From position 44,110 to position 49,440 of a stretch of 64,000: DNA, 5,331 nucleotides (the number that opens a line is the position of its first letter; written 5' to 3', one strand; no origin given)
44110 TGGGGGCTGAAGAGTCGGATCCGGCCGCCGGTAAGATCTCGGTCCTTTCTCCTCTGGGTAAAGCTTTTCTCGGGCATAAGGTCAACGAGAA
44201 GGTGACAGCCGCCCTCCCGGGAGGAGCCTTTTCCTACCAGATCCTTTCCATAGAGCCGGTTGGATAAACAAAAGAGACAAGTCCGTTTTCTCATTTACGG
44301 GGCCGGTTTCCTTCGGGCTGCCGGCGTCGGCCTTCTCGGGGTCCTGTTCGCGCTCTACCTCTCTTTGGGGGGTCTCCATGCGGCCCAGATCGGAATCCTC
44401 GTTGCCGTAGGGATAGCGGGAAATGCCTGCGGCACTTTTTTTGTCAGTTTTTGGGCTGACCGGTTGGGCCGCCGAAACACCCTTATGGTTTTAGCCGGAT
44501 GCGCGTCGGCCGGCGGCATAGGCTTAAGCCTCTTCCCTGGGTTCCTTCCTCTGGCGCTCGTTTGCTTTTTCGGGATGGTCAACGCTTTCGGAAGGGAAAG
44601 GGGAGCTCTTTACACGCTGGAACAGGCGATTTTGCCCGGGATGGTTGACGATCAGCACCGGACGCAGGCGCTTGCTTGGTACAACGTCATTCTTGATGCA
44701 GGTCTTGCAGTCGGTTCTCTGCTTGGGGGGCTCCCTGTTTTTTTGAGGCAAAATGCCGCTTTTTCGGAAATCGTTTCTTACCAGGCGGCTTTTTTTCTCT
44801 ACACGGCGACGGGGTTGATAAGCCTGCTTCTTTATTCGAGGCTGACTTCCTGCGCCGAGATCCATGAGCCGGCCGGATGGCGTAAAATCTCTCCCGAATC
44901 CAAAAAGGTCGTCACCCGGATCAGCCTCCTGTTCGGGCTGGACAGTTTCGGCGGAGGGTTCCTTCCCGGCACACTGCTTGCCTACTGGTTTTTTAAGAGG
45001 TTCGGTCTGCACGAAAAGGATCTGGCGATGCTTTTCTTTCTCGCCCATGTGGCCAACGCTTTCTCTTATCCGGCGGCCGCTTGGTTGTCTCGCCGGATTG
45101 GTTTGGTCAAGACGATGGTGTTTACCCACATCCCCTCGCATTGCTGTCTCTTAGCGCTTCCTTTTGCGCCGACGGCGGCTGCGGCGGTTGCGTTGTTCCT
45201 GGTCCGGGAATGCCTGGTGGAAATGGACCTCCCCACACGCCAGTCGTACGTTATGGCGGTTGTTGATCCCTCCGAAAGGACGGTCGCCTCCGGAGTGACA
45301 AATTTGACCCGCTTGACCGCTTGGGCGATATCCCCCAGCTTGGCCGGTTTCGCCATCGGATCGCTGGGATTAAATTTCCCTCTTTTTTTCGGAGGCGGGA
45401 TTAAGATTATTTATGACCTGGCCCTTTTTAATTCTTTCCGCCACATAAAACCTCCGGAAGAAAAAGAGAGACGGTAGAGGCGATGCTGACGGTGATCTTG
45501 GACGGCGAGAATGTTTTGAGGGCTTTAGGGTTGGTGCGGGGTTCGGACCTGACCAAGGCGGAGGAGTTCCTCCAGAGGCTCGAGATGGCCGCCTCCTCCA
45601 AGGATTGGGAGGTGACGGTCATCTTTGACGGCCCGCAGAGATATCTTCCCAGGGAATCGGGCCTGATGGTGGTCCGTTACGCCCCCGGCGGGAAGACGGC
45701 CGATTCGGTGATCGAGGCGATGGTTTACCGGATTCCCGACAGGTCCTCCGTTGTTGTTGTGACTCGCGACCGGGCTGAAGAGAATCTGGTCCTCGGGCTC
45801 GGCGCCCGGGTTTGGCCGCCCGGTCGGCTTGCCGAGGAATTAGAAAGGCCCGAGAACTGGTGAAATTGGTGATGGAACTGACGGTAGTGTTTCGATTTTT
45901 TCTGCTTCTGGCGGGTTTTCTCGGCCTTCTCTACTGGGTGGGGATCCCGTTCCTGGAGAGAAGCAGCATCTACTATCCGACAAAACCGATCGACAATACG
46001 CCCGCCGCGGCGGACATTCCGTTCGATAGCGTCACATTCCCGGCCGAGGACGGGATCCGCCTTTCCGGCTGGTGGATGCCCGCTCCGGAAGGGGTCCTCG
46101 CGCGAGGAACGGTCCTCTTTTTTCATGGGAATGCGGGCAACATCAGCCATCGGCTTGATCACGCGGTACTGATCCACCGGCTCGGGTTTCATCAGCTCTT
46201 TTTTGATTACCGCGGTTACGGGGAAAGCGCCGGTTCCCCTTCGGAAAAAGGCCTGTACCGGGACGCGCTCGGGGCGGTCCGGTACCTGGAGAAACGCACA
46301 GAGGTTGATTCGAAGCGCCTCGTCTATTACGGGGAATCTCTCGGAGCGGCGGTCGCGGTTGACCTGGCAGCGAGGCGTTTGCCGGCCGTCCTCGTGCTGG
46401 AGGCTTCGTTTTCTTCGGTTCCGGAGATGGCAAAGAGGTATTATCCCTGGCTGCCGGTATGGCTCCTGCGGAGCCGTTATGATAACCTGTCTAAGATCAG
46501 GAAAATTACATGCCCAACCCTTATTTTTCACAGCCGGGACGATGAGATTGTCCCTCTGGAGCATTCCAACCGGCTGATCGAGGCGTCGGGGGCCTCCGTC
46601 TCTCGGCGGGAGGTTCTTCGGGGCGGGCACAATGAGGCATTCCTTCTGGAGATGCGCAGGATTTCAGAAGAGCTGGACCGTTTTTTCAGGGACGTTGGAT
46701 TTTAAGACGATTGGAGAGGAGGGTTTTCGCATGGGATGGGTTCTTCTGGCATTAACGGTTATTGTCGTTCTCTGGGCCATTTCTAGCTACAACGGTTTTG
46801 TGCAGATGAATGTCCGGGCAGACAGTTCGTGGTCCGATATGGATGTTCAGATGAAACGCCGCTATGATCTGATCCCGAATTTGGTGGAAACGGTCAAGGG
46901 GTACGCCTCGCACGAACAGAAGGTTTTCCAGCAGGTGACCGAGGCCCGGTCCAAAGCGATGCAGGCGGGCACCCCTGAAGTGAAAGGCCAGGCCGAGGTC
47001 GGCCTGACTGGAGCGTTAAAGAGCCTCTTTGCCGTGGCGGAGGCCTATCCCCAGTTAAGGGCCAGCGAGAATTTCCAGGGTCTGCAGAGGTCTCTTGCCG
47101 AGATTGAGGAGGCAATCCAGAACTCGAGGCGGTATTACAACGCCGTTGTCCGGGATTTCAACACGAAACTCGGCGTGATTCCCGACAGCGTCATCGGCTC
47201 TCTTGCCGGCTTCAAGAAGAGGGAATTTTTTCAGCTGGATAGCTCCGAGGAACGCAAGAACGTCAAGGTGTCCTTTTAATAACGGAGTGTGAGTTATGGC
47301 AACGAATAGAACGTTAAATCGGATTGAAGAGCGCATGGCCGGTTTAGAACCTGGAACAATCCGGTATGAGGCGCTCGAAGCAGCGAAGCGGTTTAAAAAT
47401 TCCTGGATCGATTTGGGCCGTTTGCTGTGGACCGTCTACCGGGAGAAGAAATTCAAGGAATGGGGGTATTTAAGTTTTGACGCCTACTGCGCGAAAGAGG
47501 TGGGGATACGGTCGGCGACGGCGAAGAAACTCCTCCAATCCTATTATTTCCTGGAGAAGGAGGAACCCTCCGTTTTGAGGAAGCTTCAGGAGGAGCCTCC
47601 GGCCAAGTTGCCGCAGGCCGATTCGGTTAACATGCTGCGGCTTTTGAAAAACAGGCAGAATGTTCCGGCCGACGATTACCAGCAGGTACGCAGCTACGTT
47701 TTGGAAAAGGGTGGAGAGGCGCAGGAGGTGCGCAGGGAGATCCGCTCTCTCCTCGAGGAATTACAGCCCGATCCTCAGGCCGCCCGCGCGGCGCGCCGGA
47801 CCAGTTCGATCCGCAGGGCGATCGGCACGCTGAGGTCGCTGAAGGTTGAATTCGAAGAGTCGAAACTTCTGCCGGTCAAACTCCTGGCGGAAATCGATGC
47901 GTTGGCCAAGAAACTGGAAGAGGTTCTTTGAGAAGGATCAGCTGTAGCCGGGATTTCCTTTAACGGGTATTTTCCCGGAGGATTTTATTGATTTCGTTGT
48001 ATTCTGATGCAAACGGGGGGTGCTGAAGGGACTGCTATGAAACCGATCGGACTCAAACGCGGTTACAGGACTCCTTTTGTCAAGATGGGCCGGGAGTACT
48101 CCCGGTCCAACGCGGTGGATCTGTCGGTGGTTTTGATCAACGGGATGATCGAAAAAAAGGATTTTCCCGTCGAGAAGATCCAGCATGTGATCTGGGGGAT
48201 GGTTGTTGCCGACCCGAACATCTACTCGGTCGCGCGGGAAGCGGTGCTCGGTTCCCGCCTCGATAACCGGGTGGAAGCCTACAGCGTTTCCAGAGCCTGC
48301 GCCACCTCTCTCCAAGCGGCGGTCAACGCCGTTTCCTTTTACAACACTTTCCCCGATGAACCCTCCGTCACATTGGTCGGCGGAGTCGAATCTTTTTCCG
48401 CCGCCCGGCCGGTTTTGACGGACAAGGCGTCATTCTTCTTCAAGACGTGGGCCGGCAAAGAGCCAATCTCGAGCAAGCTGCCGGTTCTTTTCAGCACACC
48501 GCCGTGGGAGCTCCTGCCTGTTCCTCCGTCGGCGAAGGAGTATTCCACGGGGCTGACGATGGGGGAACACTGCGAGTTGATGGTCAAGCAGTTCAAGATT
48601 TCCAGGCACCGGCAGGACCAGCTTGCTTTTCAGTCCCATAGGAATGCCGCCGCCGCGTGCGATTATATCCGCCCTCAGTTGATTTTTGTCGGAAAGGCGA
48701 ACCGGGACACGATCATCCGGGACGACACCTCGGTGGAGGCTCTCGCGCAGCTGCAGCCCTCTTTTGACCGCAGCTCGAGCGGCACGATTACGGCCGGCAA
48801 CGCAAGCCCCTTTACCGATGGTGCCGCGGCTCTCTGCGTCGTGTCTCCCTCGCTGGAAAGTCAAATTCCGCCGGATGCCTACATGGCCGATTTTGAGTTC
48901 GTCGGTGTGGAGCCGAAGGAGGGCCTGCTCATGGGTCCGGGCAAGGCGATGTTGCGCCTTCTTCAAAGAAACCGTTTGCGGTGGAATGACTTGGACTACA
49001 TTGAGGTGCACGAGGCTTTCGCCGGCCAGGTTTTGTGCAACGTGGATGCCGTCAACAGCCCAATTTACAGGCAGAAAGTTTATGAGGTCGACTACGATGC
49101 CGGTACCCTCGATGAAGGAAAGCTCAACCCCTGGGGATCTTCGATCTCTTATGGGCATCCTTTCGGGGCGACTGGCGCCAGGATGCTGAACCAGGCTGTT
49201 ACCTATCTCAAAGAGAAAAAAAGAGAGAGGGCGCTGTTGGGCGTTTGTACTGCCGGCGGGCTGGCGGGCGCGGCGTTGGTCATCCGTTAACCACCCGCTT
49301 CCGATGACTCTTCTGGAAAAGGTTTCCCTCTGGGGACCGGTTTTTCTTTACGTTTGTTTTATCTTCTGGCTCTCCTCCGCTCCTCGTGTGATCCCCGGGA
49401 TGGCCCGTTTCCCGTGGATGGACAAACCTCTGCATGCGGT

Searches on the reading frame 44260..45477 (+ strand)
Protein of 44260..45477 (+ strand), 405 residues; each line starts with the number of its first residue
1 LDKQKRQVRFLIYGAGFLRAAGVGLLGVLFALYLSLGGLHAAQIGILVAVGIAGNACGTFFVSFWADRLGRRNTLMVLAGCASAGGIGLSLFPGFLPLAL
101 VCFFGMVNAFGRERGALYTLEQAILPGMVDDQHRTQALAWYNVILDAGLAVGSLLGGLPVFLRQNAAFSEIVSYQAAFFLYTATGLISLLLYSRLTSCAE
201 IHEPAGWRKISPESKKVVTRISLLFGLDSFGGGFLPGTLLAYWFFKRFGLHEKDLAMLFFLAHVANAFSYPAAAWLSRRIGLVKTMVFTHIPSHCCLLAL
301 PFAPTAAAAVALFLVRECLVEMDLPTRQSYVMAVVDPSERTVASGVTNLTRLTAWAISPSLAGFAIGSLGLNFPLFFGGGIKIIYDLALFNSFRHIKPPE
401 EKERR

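Call 75: search_protein_families(library=pfam, proteins=[window:44260-45477:+], max_evalue=0.00001)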
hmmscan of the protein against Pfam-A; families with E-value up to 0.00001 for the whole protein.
window:44260-45477:+ (405 aa): 3 families
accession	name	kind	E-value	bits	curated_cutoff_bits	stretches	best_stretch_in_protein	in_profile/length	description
PF07690.21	MFS_1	-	2.9e-28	99.2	33.4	1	14-359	3-347/347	Major Facilitator Superfamily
PF13347.12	MFS_2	-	7e-09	35.2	27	0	14-133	231-347/427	MFS/sugar transport protein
PF12832.13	MFS_1_like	-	9.1e-07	28.7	25.2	0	21-83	13-75/373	MFS_1 like family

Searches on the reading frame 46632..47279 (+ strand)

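Call 75: search_protein_families(library=pfam, proteins=[window:46632-47279:+], max_evalue=0.00001)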
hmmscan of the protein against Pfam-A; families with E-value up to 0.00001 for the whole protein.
window:46632-47279:+ (215 aa): 1 family
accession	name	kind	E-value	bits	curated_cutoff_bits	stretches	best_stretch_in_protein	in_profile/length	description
PF04011.17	LemA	-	2.4e-57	193.4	26.2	1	66-215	1-149/149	LemA family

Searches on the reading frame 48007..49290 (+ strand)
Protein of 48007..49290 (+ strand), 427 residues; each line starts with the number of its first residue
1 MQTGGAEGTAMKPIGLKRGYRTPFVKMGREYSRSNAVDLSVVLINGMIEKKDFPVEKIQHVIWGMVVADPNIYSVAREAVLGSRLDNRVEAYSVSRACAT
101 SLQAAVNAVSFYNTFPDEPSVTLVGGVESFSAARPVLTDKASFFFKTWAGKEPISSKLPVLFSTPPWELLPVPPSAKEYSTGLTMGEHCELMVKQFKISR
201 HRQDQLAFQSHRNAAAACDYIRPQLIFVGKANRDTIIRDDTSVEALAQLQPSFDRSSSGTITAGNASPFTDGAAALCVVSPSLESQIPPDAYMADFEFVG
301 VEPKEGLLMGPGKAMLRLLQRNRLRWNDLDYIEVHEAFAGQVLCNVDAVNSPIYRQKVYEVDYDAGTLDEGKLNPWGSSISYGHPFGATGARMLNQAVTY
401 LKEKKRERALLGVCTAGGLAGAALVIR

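Call 75: search_protein_families(library=pfam, proteins=[window:48007-49290:+], max_evalue=0.00001)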
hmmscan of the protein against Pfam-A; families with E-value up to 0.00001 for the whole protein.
window:48007-49290:+ (427 aa): 2 families
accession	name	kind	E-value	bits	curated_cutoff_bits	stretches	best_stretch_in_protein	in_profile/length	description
PF00108.29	Thiolase_N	-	3.3e-38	132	26.4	1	19-280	6-258/260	Thiolase, N-terminal domain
PF02803.24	Thiolase_C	-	7.5e-28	97.1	27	1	289-425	3-121/123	Thiolase, C-terminal domain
